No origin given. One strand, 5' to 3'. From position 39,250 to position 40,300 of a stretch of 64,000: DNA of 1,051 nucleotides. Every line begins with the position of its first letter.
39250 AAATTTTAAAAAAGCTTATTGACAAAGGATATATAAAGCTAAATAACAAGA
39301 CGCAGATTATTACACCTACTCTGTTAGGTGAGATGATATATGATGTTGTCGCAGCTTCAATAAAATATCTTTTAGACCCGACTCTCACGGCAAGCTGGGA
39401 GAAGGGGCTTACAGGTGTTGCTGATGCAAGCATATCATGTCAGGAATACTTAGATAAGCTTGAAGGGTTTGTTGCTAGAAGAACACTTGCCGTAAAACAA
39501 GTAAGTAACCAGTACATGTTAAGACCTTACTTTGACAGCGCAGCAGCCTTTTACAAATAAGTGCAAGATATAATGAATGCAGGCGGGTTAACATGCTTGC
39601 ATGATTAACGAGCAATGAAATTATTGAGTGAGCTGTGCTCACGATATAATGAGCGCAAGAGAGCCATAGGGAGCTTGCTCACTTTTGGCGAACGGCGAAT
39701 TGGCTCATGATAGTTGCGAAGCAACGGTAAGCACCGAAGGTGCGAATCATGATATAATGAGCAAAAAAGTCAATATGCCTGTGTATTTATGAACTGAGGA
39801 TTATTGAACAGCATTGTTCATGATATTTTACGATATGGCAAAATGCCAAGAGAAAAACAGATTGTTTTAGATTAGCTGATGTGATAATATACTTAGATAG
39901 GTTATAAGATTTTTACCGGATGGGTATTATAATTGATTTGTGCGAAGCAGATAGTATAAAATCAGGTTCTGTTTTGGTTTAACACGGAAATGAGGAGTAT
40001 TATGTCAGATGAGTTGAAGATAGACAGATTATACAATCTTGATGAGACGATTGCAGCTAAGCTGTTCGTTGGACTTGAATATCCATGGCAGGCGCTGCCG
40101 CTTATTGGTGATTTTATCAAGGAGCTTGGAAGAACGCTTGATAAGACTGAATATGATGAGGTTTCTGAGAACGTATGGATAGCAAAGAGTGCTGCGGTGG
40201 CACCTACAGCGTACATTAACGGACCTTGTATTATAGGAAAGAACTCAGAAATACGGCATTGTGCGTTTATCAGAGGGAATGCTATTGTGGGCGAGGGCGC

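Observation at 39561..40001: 440-bp non-coding block dense in repeated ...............-like motifs and small perfect hairpins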

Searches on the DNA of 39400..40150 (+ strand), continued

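Call 57: search_with_rna_model(model_id=R1, sources=[L100, L101, L102, L103, L104, L105, L106, L107, L108, L109, L110, L111, L112, L113, L114, L115, L116, L117, L118, L119, L120, L121, L122, L123, L124, L125, L126, L127, L128, L129, L130, L131, L132, L133, L134, L135, L136, L137, L138, L139, L140, L141, L142, L143, L144, L145, L146, L147, L148, L149, L150, L151, L152, L153, L154, L155, L156, L157, L158, L159, L160, L161, L162, L163, L164], max_evalue=0.1)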
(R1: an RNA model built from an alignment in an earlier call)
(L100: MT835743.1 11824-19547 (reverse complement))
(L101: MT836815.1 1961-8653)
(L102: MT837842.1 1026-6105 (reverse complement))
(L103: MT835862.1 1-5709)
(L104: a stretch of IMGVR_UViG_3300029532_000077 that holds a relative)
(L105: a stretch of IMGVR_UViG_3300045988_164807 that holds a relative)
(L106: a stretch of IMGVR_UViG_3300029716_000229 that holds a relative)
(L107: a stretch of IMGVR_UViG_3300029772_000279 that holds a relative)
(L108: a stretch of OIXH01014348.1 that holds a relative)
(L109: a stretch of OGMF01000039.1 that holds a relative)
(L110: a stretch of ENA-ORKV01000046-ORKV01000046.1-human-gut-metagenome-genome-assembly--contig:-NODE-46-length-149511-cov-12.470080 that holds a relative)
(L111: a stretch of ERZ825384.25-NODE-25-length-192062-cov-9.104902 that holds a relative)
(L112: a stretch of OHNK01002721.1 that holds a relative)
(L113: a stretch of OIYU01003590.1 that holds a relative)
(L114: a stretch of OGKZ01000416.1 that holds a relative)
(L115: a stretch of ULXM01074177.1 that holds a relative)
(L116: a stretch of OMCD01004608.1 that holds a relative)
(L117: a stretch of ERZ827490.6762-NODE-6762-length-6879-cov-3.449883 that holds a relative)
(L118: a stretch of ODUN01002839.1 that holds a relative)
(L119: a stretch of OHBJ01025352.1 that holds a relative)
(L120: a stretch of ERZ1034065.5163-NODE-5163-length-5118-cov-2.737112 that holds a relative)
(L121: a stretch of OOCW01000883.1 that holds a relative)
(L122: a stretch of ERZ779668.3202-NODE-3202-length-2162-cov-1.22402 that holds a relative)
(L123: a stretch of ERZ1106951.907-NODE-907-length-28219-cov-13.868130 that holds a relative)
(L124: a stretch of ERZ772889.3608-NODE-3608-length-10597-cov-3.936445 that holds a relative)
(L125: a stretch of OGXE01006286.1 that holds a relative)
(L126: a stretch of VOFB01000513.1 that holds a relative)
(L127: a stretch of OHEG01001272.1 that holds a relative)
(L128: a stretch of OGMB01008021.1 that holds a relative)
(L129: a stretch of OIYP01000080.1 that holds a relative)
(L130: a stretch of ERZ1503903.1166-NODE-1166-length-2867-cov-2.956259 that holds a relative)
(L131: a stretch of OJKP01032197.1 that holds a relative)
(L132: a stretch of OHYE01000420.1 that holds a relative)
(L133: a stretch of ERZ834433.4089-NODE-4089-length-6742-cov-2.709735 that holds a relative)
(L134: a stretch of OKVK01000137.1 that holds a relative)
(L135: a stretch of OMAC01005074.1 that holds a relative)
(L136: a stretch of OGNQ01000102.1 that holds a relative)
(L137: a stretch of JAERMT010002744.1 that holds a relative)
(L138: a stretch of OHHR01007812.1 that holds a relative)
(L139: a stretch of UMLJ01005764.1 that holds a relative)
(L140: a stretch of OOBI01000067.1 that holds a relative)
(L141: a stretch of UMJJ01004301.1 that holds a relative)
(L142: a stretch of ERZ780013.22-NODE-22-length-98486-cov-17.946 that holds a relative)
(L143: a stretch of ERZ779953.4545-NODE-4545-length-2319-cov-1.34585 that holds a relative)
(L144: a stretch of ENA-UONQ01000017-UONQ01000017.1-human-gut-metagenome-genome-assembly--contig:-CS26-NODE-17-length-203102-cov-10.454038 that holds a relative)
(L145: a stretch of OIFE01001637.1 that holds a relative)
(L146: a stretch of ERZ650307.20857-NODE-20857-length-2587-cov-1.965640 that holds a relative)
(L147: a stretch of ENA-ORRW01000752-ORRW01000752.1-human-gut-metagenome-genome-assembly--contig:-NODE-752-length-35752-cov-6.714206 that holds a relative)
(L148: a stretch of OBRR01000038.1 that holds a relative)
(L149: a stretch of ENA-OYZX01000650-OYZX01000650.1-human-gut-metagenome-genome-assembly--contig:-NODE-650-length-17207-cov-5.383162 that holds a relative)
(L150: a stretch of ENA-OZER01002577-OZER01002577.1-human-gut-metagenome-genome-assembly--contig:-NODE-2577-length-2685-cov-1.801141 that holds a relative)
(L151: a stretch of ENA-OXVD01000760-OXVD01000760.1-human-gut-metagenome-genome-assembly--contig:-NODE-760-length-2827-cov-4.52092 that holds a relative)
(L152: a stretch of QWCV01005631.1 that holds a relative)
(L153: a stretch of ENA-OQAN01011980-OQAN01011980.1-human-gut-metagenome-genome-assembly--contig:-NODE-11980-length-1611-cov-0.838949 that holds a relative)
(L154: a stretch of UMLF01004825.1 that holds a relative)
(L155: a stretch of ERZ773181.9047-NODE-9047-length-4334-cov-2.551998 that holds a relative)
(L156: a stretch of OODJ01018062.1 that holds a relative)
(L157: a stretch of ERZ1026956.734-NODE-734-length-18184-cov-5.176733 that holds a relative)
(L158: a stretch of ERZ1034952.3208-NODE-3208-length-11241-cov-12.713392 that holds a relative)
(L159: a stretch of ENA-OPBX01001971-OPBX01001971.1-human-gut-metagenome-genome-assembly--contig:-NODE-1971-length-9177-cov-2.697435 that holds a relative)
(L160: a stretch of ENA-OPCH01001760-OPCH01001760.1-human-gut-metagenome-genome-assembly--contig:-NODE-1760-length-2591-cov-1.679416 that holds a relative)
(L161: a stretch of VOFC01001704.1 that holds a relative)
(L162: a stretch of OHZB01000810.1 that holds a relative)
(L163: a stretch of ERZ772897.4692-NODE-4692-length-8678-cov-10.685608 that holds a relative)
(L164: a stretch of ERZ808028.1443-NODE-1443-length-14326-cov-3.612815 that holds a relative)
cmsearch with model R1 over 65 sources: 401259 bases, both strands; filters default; matches with E-value up to 0.1: 86.
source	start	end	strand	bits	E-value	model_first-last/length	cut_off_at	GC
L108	3454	3518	+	81.1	3.1e-15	1-64/64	no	0.48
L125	5215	5279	+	81.1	3.1e-15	1-64/64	no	0.48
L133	4608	4672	+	81.1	3.1e-15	1-64/64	no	0.48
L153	152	216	+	81.1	3.1e-15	1-64/64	no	0.48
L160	1004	1068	-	80.8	3.6e-15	1-64/64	no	0.45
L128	609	673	-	80.6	4.1e-15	1-64/64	no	0.49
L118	10189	10253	-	80.3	4.9e-15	1-64/64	no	0.49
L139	9661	9725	-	80.1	5.4e-15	1-64/64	no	0.48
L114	3495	3559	-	78.8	1e-14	1-64/64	no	0.45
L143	545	609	+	77.1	2.4e-14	1-64/64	no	0.46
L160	894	957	-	76.9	2.7e-14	1-64/64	no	0.5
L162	3467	3530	-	76.7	2.9e-14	1-64/64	no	0.53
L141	2339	2403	+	75.6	5.2e-14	1-64/64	no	0.46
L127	3256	3315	-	75.3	6.1e-14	1-64/64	no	0.42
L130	205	264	-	75.3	6.1e-14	1-64/64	no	0.42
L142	398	462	+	75.1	6.5e-14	1-64/64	no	0.49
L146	1863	1926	-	74.9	7.2e-14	1-64/64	no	0.56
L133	4867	4931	+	74.8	7.7e-14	1-64/64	no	0.46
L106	4271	4330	+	74.3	9.8e-14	1-64/64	no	0.45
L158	1858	1922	+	74.3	1e-13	1-64/64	no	0.48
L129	2301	2360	-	74.2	1.1e-13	1-64/64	no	0.48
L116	1631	1695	-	73.3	1.7e-13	1-64/64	no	0.49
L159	7649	7708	-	72.1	3.1e-13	1-64/64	no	0.47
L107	2096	2155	-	72.1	3.1e-13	1-64/64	no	0.42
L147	834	893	+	72.1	3.1e-13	1-64/64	no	0.42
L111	1110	1169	-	71.7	3.7e-13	1-64/64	no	0.43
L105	1047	1106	+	71.7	3.8e-13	1-64/64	no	0.45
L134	2258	2317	-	71.7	3.8e-13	1-64/64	no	0.45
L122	2058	2117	-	71.6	3.9e-13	1-64/64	no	0.47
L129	2197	2256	-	71.4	4.3e-13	1-64/64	no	0.5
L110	280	339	-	71.2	4.7e-13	1-64/64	no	0.5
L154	1678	1737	-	71.2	4.7e-13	1-64/64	no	0.5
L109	163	222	+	70.9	5.6e-13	1-64/64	no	0.48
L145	7215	7278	-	70.8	5.8e-13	1-64/64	no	0.56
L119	1213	1276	-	70.5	6.7e-13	1-64/64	no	0.56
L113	5025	5084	-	70.2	7.9e-13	1-64/64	no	0.42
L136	1269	1328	-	70.2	7.9e-13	1-64/64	no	0.42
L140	338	397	+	70.2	7.9e-13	1-64/64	no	0.42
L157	5208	5267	+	70.2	7.9e-13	1-64/64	no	0.42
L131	977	1041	+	69.6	1.1e-12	1-64/64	no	0.57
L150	2386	2450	+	69.6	1.1e-12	1-64/64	no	0.57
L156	1767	1826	+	69.1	1.4e-12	1-64/64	no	0.45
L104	212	271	-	68.9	1.6e-12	1-64/64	no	0.47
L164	10862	10923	-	68.6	1.7e-12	1-64/64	no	0.39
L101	3921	3985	+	68.4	2e-12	1-64/64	no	0.54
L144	3541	3605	-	68.3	2.1e-12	1-64/64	no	0.58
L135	897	956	+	68.2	2.2e-12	1-64/64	no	0.4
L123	11104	11168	+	68.2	2.2e-12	1-64/64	no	0.57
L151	2306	2370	+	68.2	2.2e-12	1-64/64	no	0.57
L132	4846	4910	+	68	2.4e-12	1-64/64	no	0.57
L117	6739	6798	+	68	2.4e-12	1-64/64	no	0.48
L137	83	142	-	68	2.4e-12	1-64/64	no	0.48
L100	3619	3683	+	67.6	2.9e-12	1-64/64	no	0.55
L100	3538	3602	+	67.6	3e-12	1-64/64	no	0.6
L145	7137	7200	-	67.6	3e-12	1-64/64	no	0.58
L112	1657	1721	-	67.1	3.8e-12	1-64/64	no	0.55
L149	5004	5063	+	66.9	4.2e-12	1-64/64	no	0.48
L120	2048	2108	+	66.7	4.7e-12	1-64/64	no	0.43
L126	2722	2782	+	66.7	4.7e-12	1-64/64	no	0.43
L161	1349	1413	+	66.4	5.4e-12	1-64/64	no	0.55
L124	10542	10597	+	66.4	5.5e-12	1-60/64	3'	0.46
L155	1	56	-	66.4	5.5e-12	1-60/64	3'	0.46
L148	106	166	+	66.3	5.7e-12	1-64/64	no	0.41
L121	3014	3074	-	65.8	7.4e-12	1-64/64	no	0.44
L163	8402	8462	+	65.8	7.4e-12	1-64/64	no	0.44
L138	1682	1746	+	65.5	8.5e-12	1-64/64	no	0.57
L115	2363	2423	+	65.2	1e-11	1-64/64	no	0.44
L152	105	165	+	65.2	1e-11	1-64/64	no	0.44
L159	7545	7604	-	65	1.1e-11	1-64/64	no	0.47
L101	4002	4066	+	64.8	1.3e-11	1-64/64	no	0.54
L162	3577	3641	-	56.6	7.9e-10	1-64/64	no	0.51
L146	1941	2004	-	55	1.8e-09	1-64/64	no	0.48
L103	1642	1701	+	53.1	4.5e-09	1-64/64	no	0.4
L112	1589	1640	-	37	1.6e-05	1-64/64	no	0.46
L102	994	1053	+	35.4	3.7e-05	1-64/64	no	0.5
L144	3473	3524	-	32.9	0.00013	1-64/64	no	0.44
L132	4927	4978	+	31.6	0.00025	1-64/64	no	0.44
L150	2467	2518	+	30.8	0.00038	1-64/64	no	0.44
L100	3700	3751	+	30.4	0.00045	1-64/64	no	0.46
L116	1551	1584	-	29.5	0.00072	1-64/64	no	0.53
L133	4719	4763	+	25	0.0069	1-64/64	no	0.49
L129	2155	2193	-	22.1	0.03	1-64/64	no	0.33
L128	514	568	-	21.5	0.042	1-64/64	no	0.44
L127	3160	3211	-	21.4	0.043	1-64/64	no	0.37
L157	5312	5363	+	21.4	0.043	1-64/64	no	0.37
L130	109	160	-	21.3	0.046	1-64/64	no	0.35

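Call 85: search_with_rna_model(model_id=R1, source=window, filters=off, max_evalue=1)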
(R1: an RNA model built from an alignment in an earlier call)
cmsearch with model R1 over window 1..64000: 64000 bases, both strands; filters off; matches with E-value up to 1: 4.
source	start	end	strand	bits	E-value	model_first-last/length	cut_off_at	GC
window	39640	39703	+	76.4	5.4e-15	1-64/64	no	0.52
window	39564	39619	+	22.2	0.0046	1-64/64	no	0.39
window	39748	39797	+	18.1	0.038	1-64/64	no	0.3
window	8467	8497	+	12.3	0.71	1-64/64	no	0.42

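Call 90: search_rna_families(source=L100, start=3400, end=3840, threshold=evalue, max_evalue=5)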
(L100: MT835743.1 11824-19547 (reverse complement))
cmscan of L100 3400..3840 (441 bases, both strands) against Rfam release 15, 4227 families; matches with E-value up to 5: 1.
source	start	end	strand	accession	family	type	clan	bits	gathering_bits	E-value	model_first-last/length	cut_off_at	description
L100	3675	3717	-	RF01713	Moco-II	Cis-reg;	-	18.2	35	1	1-46/46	no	Moco-II RNA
